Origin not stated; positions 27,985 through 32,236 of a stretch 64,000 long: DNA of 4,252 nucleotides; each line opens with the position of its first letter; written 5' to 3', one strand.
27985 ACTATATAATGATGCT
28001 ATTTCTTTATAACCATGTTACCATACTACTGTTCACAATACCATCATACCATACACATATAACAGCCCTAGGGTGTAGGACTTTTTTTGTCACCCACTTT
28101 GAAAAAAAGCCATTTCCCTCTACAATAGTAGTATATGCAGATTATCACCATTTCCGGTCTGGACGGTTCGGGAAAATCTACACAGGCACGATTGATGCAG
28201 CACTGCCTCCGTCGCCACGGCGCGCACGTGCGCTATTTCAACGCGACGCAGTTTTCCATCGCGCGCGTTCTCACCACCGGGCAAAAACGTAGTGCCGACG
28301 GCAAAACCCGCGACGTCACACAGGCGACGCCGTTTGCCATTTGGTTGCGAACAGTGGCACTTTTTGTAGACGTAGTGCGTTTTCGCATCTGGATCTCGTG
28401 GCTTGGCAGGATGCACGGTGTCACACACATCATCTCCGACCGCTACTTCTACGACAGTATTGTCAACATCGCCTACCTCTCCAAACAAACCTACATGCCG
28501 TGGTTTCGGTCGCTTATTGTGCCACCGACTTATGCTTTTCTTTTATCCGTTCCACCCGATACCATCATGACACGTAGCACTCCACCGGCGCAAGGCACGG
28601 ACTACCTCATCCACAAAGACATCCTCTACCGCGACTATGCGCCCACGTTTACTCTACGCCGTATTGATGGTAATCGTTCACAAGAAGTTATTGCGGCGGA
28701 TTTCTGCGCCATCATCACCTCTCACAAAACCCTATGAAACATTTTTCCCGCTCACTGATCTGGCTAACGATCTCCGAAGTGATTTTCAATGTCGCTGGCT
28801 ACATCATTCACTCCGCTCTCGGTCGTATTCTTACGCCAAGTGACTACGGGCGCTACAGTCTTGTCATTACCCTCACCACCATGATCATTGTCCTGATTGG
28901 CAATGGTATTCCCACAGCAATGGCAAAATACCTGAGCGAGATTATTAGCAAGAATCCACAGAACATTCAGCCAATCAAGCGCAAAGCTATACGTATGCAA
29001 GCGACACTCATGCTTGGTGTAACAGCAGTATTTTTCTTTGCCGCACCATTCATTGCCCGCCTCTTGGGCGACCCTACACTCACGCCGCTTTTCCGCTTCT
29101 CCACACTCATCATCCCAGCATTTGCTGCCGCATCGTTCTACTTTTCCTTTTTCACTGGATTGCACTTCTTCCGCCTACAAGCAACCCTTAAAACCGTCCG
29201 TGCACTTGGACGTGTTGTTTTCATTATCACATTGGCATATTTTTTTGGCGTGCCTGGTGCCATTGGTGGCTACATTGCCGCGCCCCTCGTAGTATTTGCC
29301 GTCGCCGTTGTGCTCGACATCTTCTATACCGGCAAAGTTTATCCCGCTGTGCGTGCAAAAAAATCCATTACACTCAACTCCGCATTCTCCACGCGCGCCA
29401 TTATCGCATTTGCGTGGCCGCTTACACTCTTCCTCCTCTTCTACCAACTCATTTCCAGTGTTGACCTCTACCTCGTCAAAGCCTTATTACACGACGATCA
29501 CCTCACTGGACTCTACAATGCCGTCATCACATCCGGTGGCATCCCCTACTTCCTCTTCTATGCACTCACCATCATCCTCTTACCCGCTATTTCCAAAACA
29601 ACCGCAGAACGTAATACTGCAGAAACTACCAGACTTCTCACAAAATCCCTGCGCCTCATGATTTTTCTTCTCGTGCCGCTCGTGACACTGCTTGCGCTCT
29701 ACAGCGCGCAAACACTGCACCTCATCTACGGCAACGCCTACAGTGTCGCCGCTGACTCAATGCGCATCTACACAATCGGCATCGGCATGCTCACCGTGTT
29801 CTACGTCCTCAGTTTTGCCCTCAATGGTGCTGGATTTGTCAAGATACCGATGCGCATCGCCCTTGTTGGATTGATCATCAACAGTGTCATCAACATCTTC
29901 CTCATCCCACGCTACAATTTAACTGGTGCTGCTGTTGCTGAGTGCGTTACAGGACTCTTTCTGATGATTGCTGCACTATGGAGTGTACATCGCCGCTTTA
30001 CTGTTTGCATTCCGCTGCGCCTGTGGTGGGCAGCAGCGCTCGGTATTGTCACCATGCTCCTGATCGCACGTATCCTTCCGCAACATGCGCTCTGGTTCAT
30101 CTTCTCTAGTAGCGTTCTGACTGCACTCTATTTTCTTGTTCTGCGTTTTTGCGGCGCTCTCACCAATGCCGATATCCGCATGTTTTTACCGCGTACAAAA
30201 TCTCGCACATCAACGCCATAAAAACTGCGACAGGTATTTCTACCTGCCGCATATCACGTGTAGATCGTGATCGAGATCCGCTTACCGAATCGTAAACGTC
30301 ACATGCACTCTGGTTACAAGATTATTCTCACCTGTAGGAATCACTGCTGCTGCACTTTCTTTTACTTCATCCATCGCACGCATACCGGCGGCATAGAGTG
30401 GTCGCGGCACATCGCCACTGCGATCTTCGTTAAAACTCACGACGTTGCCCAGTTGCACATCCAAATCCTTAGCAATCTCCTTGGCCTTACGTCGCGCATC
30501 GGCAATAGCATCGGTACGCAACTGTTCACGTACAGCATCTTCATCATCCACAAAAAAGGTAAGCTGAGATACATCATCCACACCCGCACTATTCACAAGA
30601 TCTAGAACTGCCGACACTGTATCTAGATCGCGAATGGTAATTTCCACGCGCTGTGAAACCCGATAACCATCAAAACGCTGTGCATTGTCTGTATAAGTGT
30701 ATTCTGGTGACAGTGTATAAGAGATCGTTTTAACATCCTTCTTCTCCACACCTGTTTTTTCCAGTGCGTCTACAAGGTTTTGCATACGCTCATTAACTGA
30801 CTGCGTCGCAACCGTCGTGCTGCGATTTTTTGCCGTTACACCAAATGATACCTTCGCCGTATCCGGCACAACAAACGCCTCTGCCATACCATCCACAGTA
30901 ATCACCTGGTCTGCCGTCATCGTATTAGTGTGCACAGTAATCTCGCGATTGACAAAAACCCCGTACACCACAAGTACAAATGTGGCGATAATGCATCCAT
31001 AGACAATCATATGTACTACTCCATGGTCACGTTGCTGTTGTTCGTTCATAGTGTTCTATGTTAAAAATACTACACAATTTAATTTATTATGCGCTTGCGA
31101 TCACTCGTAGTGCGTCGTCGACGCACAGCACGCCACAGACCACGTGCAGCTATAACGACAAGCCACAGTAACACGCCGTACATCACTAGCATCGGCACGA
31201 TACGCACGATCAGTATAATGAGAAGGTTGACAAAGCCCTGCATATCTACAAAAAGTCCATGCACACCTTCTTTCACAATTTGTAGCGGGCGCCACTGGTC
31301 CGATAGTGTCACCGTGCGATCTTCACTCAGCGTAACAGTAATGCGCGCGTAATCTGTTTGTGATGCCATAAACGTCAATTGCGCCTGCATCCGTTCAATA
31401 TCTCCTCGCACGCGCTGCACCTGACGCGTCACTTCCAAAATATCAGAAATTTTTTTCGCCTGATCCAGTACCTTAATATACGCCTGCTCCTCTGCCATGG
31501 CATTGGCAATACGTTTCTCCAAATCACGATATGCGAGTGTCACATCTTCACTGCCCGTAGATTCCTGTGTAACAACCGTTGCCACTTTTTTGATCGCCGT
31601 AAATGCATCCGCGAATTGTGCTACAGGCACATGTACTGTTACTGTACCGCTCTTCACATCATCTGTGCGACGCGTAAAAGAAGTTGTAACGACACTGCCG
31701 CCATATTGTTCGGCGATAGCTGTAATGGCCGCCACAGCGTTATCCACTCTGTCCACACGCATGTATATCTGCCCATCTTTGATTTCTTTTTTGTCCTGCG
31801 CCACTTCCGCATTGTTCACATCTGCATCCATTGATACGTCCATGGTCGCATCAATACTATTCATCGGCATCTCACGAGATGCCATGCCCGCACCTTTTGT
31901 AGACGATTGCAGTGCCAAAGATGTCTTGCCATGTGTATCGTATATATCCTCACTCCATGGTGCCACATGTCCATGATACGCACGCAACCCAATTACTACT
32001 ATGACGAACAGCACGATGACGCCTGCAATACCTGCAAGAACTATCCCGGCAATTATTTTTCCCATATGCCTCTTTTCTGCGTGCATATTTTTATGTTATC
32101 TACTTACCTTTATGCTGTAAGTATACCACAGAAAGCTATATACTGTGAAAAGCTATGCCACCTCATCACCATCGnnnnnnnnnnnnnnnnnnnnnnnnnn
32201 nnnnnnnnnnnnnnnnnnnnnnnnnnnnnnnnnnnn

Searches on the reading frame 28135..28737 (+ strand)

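Call 7: search_protein_families(library=pfam, proteins=[window:28135-28737:+], max_evalue=0.001)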
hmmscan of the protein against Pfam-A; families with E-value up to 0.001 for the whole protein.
window:28135-28737:+ (200 aa): 1 family
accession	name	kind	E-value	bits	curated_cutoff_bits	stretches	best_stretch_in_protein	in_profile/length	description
PF02223.23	Thymidylate_kin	-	6.8e-07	29.6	27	1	6-149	1-136/185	Thymidylate kinase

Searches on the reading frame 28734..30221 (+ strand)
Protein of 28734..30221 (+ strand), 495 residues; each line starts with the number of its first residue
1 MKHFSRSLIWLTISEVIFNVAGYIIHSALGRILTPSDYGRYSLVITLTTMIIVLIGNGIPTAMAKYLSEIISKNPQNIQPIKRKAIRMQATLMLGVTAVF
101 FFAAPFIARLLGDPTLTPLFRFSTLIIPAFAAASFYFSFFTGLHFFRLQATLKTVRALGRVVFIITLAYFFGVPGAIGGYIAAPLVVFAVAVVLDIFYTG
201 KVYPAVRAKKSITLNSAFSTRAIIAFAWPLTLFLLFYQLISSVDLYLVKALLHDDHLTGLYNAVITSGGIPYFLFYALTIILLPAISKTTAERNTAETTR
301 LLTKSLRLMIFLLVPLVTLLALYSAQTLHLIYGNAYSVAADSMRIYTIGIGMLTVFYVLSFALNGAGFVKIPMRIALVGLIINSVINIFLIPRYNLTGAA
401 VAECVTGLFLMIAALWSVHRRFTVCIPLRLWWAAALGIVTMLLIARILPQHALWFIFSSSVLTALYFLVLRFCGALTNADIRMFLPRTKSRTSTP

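Call 3: search_protein_families(library=pfam, proteins=[window:28734-30221:+], max_evalue=0.01)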
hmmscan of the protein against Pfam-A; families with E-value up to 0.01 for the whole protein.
window:28734-30221:+ (495 aa): 4 families
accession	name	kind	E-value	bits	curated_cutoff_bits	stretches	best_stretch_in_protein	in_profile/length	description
PF01943.22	Polysacc_synt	-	1.5e-25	90.6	28.2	1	6-289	3-273/274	Polysaccharide biosynthesis protein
PF03023.19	MurJ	-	1.1e-13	51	27.4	1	83-447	57-428/451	Lipid II flippase MurJ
PF13440.11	Polysacc_synt_3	-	1.5e-13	51.1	23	1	29-339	2-291/293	Polysaccharide biosynthesis protein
PF01554.23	MatE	-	3e-06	27.5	24.9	1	229-388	1-160/161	MatE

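Call 8: search_protein_families(library=ncbifam, proteins=[window:28734-30221:+], max_evalue=0.01)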
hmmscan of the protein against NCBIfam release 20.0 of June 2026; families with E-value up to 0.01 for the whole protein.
window:28734-30221:+ (495 aa): 6 families
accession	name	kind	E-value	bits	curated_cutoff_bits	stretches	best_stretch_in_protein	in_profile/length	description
TIGR02900.1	spore_V_B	equivalog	1.4e-18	66.9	372.3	1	6-459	3-476/488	stage V sporulation protein B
TIGR01695.1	murJ_mviN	equivalog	7.6e-13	48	235.55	1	49-467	48-477/506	murein biosynthesis integral membrane protein MurJ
NF050818.1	PolSacchBiosHfsF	equivalog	2e-08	33.7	700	1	5-451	3-436/468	polysaccharide biosynthesis protein HfsF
TIGR00797.1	matE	subfamily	9.3e-08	31.4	147.4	1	272-464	42-239/396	MATE family efflux transporter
NF011679.0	PRK15099.1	equivalog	2.7e-05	23.7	325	1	5-412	4-405/416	lipid III flippase WzxE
NF058658.1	Oglyco_Wzx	exception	0.0002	20.5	720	1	6-454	12-433/478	O-glycosylation flippase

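Call 54: search_solved_structures(query=window:28734-30221:+, max_evalue=0.1)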
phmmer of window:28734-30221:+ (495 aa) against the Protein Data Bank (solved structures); distinct sequences matched with E-value up to 0.1: 6.
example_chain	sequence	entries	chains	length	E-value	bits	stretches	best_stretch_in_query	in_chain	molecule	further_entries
7waw_A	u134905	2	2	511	1.8e-06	30.9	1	274-446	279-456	lipid II flippase MurJ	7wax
6cc4_A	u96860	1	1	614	1.9e-06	30.9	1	275-445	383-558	soluble cytochrome b562, lipid II flippase MurJ chimera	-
9ukv_A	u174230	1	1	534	0.00087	22.1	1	272-445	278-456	Lipid II flippase MurJ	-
7wag_A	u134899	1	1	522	0.0015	21.3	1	272-445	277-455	Lipid II flippase MurJ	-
9g95_A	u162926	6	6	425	0.0064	19.3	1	4-408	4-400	Lipid III flippase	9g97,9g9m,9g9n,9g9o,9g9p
9nu4_A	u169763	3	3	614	0.02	17.6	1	120-445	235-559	Lipid II flippase MurJ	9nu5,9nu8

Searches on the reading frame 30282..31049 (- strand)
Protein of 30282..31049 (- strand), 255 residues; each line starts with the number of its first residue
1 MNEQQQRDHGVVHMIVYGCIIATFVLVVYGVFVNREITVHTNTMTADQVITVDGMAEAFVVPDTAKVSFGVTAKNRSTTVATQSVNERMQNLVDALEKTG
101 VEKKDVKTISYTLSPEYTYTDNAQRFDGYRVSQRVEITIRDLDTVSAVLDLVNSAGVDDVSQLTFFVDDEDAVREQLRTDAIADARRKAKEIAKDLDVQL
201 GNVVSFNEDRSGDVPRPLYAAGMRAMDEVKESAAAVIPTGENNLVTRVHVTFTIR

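Call 3: search_protein_families(library=pfam, proteins=[window:30282-31049:-], max_evalue=0.01)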
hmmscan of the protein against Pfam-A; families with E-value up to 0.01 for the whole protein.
window:30282-31049:- (255 aa): 1 family
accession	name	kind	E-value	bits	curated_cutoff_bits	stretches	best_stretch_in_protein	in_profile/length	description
PF04402.19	SIMPL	-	2.3e-49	168.9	25.2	1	50-252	1-205/205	Protein of unknown function (DUF541)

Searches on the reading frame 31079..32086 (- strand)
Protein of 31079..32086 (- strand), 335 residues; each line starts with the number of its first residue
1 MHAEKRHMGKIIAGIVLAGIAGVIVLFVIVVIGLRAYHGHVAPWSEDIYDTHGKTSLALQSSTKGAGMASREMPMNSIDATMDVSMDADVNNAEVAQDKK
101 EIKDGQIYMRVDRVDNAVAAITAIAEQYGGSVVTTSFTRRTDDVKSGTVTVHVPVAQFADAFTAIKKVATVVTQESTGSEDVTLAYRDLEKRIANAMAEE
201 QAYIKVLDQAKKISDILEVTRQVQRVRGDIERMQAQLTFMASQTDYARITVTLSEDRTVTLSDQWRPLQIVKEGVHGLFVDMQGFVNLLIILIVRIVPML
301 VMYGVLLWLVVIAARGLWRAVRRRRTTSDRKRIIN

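Call 3: search_protein_families(library=pfam, proteins=[window:31079-32086:-], max_evalue=0.01)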
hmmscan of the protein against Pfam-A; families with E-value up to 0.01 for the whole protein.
window:31079-32086:- (335 aa): 1 family
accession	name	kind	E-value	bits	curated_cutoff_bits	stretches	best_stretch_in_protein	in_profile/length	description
PF14257.11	DUF4349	-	2.7e-46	158.1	27.7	1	100-311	2-212/213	Domain of unknown function (DUF4349)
